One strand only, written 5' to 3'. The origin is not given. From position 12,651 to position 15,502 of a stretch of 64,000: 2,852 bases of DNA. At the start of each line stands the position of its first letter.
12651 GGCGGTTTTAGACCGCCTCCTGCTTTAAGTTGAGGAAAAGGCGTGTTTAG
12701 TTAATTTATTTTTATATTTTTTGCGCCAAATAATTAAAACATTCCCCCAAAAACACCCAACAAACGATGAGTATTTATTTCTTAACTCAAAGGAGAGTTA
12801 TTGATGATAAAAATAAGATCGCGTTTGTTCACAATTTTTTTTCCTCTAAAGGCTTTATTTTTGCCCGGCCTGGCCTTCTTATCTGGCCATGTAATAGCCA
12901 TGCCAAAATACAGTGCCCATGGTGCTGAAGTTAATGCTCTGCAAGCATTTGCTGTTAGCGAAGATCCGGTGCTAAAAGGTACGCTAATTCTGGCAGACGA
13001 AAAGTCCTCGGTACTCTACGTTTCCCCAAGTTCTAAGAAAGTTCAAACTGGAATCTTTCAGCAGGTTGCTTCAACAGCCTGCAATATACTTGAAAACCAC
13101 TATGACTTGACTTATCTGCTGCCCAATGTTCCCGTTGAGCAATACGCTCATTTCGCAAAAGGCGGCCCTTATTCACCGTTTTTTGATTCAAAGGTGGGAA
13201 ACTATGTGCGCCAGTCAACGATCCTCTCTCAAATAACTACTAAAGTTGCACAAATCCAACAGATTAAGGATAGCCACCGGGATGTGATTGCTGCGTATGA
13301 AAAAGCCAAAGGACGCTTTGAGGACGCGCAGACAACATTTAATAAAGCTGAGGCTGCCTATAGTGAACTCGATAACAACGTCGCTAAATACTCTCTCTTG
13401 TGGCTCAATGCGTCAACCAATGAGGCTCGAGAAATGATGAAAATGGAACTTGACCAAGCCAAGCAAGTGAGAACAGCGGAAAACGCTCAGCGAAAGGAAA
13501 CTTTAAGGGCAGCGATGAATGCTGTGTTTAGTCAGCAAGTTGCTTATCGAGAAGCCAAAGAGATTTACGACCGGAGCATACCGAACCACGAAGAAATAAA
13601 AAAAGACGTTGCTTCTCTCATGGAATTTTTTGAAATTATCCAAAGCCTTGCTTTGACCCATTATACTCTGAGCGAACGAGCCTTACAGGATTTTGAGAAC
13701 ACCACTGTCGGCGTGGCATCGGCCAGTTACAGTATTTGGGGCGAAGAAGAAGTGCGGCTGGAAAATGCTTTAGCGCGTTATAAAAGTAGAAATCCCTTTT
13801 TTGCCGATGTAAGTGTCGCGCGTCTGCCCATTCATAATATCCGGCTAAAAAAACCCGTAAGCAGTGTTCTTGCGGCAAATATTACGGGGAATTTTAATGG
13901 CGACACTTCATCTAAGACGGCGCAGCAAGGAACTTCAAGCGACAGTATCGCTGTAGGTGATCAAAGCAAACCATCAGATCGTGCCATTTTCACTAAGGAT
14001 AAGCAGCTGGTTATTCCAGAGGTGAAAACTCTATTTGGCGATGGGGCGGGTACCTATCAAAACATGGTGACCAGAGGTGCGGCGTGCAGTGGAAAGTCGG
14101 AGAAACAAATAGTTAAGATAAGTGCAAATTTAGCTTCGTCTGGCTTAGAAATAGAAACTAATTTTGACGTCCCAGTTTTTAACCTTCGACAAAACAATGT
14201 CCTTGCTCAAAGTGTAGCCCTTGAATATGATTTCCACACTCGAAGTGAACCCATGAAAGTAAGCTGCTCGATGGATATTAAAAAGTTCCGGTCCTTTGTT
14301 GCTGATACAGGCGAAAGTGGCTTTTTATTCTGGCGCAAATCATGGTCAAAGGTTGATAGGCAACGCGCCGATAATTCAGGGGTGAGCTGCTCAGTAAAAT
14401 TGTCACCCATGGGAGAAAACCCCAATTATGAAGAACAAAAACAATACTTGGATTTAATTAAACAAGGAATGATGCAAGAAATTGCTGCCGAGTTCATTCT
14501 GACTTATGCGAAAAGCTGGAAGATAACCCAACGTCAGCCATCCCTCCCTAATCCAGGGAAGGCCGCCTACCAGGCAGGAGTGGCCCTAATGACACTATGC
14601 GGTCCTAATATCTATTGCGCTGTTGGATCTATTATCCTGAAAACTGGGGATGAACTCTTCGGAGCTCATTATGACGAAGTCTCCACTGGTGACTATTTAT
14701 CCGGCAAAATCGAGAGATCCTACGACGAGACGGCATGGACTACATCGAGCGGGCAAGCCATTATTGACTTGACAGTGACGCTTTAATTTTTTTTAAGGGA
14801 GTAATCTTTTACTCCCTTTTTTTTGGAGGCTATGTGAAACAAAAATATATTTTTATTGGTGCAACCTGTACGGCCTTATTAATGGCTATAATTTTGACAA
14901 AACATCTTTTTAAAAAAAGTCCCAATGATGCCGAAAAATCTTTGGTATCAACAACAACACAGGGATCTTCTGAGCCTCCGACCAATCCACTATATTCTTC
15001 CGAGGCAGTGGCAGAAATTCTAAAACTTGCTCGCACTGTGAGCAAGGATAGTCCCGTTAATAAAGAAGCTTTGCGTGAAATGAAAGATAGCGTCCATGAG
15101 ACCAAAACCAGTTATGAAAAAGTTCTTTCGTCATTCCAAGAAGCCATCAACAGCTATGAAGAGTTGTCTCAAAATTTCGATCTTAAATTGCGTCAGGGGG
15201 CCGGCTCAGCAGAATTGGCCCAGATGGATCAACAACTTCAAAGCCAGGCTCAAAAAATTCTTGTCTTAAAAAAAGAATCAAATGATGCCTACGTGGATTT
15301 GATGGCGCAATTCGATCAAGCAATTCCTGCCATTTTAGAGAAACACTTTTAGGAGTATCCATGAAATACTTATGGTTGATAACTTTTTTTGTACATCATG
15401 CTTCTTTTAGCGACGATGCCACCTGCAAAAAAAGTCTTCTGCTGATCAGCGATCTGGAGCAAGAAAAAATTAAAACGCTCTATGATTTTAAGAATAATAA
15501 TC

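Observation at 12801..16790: Four-gene co-directional cluster of secreted proteins with no recognisable family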

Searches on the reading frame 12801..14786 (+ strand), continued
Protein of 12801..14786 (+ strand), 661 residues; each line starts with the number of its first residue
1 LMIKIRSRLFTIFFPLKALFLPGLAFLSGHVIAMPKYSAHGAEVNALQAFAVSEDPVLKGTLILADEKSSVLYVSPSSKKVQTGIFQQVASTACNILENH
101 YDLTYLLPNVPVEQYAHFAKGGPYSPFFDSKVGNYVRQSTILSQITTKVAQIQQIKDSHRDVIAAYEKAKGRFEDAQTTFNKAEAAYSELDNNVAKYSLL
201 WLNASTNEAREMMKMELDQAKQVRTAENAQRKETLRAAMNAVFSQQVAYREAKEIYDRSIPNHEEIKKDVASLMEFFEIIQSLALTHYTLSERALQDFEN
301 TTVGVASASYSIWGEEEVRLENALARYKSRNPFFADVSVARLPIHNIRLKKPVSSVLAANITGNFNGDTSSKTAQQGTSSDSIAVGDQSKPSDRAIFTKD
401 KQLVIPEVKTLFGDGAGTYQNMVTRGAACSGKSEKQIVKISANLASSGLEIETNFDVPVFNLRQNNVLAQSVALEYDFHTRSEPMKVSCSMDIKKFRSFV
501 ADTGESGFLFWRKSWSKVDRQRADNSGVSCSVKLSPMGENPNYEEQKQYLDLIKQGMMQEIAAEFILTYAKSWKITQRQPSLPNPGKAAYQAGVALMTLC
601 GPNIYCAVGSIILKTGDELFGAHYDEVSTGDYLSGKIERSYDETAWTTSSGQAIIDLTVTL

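Call 87: find_related_loci(query=A1, collection=metagenome_contigs, flank=6000)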
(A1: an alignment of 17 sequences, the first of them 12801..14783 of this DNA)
Query A1 (661 aa) in metagenome_contigs; peptide patterns used: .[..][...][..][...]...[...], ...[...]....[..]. (x = any residue, [..] = any of these).
238 stretches matched a pattern; 8 encode a relative of the query (tblastn E <= 1e-3); 8 distinct loci.
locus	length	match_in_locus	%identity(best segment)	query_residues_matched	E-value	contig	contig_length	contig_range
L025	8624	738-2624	52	32-661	0e+0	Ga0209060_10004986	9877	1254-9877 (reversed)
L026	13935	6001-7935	50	16-661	0e+0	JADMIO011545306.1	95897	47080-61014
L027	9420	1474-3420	50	13-661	0e+0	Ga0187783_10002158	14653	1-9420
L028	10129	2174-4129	31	15-659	1e-91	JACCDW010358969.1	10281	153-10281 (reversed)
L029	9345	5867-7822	31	15-659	4e-91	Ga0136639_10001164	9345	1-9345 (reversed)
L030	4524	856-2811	31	15-659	9e-91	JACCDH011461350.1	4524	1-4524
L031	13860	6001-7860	30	17-646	6e-74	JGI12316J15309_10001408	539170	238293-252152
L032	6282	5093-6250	30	51-437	7e-45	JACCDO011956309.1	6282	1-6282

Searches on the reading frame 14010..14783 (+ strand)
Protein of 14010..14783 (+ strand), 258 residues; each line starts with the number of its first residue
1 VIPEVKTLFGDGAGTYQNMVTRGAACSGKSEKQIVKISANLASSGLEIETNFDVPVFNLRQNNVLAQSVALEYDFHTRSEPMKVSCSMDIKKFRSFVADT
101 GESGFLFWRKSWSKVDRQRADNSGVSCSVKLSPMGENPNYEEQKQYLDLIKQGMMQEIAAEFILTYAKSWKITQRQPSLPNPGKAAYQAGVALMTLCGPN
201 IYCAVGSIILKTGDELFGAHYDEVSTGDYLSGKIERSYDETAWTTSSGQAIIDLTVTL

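Call 65: search_solved_structures(query=A5, max_evalue=10)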
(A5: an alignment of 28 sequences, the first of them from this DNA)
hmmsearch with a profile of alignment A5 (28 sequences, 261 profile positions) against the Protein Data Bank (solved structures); distinct sequences matched with E-value up to 10: 2.
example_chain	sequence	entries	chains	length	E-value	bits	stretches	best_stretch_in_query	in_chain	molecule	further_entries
2k5b_B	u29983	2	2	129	0.7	12.4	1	106-176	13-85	Hsp90 co-chaperone Cdc37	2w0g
9jtc_B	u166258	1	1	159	1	11.9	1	110-167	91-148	Ubiquitin/ISG15-conjugating enzyme E2 L6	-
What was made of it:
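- On EnvC / LytM-domain activators: No PDB profile hit (call 65).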

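Call 66: search_protein_families(library=pfam, alignment_id=A5, max_evalue=1)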
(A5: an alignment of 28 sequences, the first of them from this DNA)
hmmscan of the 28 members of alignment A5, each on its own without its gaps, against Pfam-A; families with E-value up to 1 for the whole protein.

A. member 1, seq(258 aa): 0 families

B. families by the number of members that match (of 28 scanned): 6 families
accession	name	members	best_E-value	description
PF15890.11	Peptidase_Mx1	2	0.022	Putative zinc-binding metallo-peptidase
PF10477.14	EIF4E-T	1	0.036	Nucleocytoplasmic shuttling protein for mRNA cap-binding EIF4E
PF09547.16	SpoIVA_ATPase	1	0.1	Stage IV sporulation protein A, ATPase domain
PF18982.5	JetA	1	0.11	Wadjet protein JetA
PF14114.12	DUF4286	1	0.11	Domain of unknown function (DUF4286)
PF04423.19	Rad50_zn_hook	1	0.24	Rad50 zinc hook motif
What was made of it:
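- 14019..14783 (+): A C-terminal beta-rich domain (aa 407-661). It has invariant C429, C489, C530, C600 and C606, the aromatic-basic loop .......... (aa 504-513), and the disulfide-type loop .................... (aa 599-621). It is the part shared with the remote 500-760-aa relatives. The domain-only profile finds nothing in PDB sequences or Pfam (calls 65, 66).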

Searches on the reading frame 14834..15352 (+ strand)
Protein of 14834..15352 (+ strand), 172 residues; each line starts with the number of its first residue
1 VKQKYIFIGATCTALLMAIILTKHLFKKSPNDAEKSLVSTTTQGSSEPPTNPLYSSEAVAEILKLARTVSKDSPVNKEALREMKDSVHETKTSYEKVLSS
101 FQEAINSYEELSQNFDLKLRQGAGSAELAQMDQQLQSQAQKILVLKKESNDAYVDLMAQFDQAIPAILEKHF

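Call 3: search_protein_families(library=pfam, proteins=[window:14834-15352:+], max_evalue=1)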
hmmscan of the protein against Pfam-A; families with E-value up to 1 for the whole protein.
window:14834-15352:+ (172 aa): 12 families
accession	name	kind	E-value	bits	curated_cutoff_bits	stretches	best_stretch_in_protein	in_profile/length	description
PF16746.10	BAR_3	-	0.0038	17.4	31.7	1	71-169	8-106/235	BAR domain of APPL family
PF12325.13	TMF_TATA_bd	-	0.0063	17.1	29.1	1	57-114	44-100/115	TATA element modulatory factor 1 TATA binding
PF04108.17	ATG17_like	-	0.0074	16.2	43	1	38-159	196-293/355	Autophagy protein ATG17-like domain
PF14523.12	Syntaxin_2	-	0.02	15.3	26.5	1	81-138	61-121/134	Syntaxin-like protein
PF09920.14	DUF2150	-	0.027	14.9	28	1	53-140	57-141/189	Uncharacterized protein conserved in archaea (DUF2150)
PF10157.14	BORCS6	-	0.054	14.1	35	1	64-115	29-80/101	BLOC-1-related complex sub-unit 6 C-terminal helix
PF08231.17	SYF2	-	0.072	13.9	23.5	1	76-159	30-100/154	SYF2 splicing factor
PF09812.14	MRP-L28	-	0.1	13.3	28.4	1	61-159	27-122/157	Mitochondrial ribosomal protein L28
PF14661.11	HAUS6_N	-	0.11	12.5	26.4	1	77-142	150-212/233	HAUS augmin-like complex subunit 6 N-terminus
PF07200.18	Mod_r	-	0.17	12.3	30.1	1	56-153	36-128/146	Modifier of rudimentary (Mod(r)) protein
PF08702.15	Fib_alpha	-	0.46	11.1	29.9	1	66-152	23-114/143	Fibrinogen alpha/beta chain family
PF08391.16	Ly49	-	0.66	10.9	31.5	0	84-146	36-97/119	Ly49-like protein, N-terminal region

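Call 4: search_protein_families(library=ncbifam, proteins=[window:14834-15352:+], max_evalue=1)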
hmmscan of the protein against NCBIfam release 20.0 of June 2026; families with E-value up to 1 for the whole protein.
window:14834-15352:+ (172 aa): 6 families
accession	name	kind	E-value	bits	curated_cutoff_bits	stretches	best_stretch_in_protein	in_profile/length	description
NF053779.1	BT3442_fam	equivalog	0.0022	16.8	940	1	2-31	356-385/563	BT3442 family protein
NF041066.2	DpdI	equivalog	0.02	14.9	150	1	84-152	132-197/239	protein DpdI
NF053519.1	DipepPtdsDpp7Prph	equivalog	0.023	13.1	1200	1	77-167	352-447/708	dipeptidyl-peptidase Dpp7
TIGR00184.1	purA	equivalog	0.059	12.2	395.55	1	18-115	100-193/425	adenylosuccinate synthase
NF049957.1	Cas_III-I_gRAMP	exception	0.082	10.7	800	1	64-164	316-418/1076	type III-I CRISPR-associated gRAMP effector Cas7-11i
NF038335.1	YPO0640_fam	subfamily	0.23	11.3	55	1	102-161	2-56/150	YrhA family protein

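Call 51: search_protein_families(library=phrogs, proteins=[window:14834-15352:+], max_evalue=0.01)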
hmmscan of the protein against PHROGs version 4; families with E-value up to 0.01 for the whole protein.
window:14834-15352:+ (172 aa): 1 family
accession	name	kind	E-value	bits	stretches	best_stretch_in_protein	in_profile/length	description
phrog_1533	-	tail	0.0025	16.4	1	21-139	668-751/1688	tail length tape measure protein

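Call 52: search_protein_families(library=padloc, proteins=[window:14834-15352:+], max_evalue=0.01)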
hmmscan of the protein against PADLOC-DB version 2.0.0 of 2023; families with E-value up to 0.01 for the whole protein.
window:14834-15352:+ (172 aa): 2 families
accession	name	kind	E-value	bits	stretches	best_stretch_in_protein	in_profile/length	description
PDLC04135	mad3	-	0.0015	16.1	1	61-169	123-235/374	mads_3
PDLC02739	PbeC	-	0.0028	14.4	1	64-159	196-291/644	PbeC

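Call 98: search_solved_structures(query=A6, max_evalue=0.01)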
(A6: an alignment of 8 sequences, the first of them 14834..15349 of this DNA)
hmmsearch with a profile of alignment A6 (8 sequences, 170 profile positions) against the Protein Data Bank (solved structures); distinct sequences matched with E-value up to 0.01: 1.
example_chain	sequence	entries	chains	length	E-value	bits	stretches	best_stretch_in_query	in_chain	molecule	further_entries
8gjg_A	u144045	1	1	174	0.0001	25.7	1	101-156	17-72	gluc_A04_0005 Binder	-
